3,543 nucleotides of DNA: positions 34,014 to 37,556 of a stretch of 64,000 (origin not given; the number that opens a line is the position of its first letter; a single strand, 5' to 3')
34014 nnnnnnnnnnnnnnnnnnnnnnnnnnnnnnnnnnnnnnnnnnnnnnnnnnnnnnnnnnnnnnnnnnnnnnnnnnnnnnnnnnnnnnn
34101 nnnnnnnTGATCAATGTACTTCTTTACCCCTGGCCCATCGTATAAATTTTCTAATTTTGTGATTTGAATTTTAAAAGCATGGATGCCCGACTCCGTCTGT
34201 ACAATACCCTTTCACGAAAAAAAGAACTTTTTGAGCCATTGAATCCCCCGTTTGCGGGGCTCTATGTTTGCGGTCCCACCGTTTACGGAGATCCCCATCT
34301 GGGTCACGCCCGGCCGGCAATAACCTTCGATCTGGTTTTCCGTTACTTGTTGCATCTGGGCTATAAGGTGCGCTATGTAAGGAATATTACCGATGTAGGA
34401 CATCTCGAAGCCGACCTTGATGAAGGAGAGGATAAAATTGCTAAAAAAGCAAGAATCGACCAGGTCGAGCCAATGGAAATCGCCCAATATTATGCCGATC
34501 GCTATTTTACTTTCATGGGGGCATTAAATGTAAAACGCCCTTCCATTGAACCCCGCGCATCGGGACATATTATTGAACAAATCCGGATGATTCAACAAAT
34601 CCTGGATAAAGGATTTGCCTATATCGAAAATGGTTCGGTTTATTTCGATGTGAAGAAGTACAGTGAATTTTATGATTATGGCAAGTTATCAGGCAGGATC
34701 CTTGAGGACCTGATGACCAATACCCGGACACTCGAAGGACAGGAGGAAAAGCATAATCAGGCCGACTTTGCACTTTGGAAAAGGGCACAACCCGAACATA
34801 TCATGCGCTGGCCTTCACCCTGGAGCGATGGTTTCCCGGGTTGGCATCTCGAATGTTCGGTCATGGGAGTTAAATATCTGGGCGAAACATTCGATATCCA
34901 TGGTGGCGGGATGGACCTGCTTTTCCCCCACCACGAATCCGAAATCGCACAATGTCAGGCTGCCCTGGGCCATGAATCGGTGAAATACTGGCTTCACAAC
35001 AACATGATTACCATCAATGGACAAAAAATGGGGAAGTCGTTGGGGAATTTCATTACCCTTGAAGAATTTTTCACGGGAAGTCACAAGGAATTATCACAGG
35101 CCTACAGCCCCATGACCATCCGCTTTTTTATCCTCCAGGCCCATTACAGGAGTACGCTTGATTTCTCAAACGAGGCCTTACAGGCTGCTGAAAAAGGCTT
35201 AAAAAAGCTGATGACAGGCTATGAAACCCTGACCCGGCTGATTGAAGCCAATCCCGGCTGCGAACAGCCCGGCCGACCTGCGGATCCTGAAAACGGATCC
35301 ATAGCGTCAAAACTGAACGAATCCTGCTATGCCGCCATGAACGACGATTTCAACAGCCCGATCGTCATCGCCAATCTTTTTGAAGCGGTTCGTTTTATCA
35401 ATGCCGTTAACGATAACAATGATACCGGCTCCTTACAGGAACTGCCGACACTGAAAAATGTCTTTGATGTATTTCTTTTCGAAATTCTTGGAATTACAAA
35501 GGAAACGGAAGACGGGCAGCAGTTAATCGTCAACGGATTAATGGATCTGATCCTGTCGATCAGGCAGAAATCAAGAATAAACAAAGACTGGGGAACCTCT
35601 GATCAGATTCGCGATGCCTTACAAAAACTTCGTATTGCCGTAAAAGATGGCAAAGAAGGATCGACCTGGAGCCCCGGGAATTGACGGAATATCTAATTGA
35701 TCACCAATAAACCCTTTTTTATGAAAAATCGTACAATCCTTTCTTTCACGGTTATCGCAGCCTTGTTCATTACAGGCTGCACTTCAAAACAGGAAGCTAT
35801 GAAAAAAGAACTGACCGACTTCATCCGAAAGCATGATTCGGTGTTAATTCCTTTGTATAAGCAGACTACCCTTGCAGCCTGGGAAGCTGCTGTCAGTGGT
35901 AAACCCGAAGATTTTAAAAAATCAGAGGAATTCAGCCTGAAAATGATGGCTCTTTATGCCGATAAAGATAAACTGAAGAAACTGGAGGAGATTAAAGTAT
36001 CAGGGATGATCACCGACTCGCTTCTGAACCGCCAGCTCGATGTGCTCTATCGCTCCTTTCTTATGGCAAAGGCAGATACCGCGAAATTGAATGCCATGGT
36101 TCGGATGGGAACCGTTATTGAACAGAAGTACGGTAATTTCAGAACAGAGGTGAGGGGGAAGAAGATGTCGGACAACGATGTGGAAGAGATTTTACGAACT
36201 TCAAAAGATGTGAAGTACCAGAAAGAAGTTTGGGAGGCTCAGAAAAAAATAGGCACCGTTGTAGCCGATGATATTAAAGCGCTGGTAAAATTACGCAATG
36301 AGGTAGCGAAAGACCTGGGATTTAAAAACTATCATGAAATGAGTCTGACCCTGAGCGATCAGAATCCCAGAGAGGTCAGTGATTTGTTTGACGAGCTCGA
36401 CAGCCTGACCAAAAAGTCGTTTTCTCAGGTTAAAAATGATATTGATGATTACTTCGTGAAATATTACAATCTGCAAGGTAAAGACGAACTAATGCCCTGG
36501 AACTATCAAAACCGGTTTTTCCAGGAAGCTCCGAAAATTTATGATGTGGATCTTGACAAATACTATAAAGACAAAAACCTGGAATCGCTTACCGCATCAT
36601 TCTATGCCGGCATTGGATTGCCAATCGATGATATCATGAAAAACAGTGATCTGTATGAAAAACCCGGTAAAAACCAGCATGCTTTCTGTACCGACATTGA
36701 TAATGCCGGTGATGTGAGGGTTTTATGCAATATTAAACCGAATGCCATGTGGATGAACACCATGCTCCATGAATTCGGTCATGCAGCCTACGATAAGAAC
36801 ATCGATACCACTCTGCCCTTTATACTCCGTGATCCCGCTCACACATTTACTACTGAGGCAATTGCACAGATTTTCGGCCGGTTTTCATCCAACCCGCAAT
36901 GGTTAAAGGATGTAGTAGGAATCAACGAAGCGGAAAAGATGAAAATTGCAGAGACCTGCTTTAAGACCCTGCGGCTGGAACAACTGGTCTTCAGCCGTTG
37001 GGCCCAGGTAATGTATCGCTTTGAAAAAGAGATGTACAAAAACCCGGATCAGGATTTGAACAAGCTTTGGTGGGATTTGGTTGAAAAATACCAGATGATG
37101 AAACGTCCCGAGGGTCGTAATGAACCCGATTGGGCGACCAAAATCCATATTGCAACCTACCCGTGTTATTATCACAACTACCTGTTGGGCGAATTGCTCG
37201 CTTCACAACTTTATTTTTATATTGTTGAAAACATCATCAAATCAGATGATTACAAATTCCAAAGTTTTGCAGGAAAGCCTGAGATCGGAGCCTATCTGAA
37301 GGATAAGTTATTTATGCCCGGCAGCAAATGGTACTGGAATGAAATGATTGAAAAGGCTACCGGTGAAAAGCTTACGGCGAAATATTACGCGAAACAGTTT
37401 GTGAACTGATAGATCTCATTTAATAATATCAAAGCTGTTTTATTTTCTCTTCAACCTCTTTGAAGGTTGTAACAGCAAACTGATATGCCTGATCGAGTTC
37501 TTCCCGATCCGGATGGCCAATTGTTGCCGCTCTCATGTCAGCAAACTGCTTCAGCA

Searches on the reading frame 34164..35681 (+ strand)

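Call 54: search_protein_families(library=pfam, proteins=[window:34164-35681:+], max_evalue=0.00001)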
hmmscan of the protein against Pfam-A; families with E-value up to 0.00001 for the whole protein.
window:34164-35681:+ (506 aa): 5 families
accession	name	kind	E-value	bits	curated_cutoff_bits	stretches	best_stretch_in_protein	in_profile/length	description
PF01406.26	tRNA-synt_1e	-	2.5e-106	355.9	27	1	24-343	3-300/301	tRNA synthetases class I (C) catalytic domain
PF09190.17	DALR_2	-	4.4e-09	37.2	22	1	389-444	3-55/57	DALR domain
PF09334.17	tRNA-synt_1g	-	6.5e-07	28.9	20.1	0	40-163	10-124/391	tRNA synthetases class I (M)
PF00133.28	tRNA-synt_1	-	8.3e-06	25.2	22.7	0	33-73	27-67/414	tRNA synthetases class I (I, L, M and V)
PF23493.1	CysS_C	-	8.4e-06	26.2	23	0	463-502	11-50/51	Cysteinyl-tRNA ligase anticodon binding domain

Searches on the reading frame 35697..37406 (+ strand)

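Call 54: search_protein_families(library=pfam, proteins=[window:35697-37406:+], max_evalue=0.00001)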
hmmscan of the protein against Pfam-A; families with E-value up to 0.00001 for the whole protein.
window:35697-37406:+ (570 aa): 3 families
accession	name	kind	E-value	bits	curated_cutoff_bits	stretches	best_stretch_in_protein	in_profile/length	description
PF01401.24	Peptidase_M2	-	3.4e-28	99.1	23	1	36-558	4-550/581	Angiotensin-converting enzyme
PF01432.26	Peptidase_M3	-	4e-19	69.7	27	2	318-568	190-455/457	Peptidase family M3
PF02074.21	Peptidase_M32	-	3.6e-10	39.5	25.1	0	325-372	225-273/489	Carboxypeptidase Taq (M32) metallopeptidase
